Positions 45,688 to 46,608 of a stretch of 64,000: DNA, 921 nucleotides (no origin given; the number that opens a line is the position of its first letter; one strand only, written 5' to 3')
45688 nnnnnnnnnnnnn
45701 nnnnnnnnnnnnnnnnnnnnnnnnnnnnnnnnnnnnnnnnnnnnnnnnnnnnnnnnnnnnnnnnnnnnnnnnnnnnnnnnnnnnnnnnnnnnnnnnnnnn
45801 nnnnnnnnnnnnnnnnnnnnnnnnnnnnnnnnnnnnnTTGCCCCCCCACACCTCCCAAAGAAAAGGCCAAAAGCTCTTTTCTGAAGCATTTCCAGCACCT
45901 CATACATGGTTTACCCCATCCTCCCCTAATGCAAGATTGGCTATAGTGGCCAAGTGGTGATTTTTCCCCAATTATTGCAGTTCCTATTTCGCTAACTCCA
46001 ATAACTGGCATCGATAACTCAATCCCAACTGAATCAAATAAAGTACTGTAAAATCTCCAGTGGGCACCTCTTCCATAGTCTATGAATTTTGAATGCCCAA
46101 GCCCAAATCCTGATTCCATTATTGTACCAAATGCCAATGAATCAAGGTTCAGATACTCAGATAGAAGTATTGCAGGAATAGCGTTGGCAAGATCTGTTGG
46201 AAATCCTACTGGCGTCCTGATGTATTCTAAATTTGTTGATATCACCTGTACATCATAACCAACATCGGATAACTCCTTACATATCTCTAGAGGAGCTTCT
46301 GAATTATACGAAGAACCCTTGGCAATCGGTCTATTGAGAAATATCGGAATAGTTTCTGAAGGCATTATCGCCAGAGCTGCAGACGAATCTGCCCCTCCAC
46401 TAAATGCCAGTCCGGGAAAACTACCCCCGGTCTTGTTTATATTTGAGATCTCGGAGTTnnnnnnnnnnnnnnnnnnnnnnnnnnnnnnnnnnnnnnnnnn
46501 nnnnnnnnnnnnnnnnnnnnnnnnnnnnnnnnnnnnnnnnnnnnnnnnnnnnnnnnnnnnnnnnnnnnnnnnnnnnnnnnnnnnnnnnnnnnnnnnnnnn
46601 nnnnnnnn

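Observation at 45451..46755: Orphan QueC-like enzyme (SGGxDS PP-loop plus C-x8-C-x2-C-x2-C zinc site) inside a glycan cluster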

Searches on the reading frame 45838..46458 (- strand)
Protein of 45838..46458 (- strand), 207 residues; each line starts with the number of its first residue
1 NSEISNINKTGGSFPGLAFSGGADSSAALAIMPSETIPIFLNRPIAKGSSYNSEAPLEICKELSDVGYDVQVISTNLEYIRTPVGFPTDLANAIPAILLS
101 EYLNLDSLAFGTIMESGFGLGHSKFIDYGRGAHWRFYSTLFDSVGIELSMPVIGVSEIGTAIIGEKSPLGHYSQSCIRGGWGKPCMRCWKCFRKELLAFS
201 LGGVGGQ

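Call 49: predict_structure(alignment_id=A3)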
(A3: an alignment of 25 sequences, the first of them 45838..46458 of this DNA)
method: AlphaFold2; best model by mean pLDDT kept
length: 207 residues; sequences in the alignment: 25
mean_pLDDT: 59.6   pTM: 0.56
mean pLDDT of the five models: 59.6, 53.9, 44.7, 42.7, 41.9
residues with pLDDT >= 90: 0; 70-90: 47; 50-70: 106; < 50: 54
segments of 3 or more residues with pLDDT < 50: 82-90, 112-129, 150-159, 171-175, 204-207
pLDDT, mean of each block of 10 residues (from residue 1): 53 71 63 77 71 76 82 71 46 60 64 41 44 55 57 43 50 51 62 60 50
secondary structure, 60 per line:
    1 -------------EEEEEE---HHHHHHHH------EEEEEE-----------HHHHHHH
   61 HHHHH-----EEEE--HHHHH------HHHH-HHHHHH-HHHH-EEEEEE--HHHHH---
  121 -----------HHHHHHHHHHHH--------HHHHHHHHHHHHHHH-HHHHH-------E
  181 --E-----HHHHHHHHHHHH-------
elements in order: E14-19 H23-30 E37-42 H54-65 E71-74 H77-81 H88-91 H93-98 H100-103 E105-110 H113-117 H132-143 H152-166 H168-172 H189-200
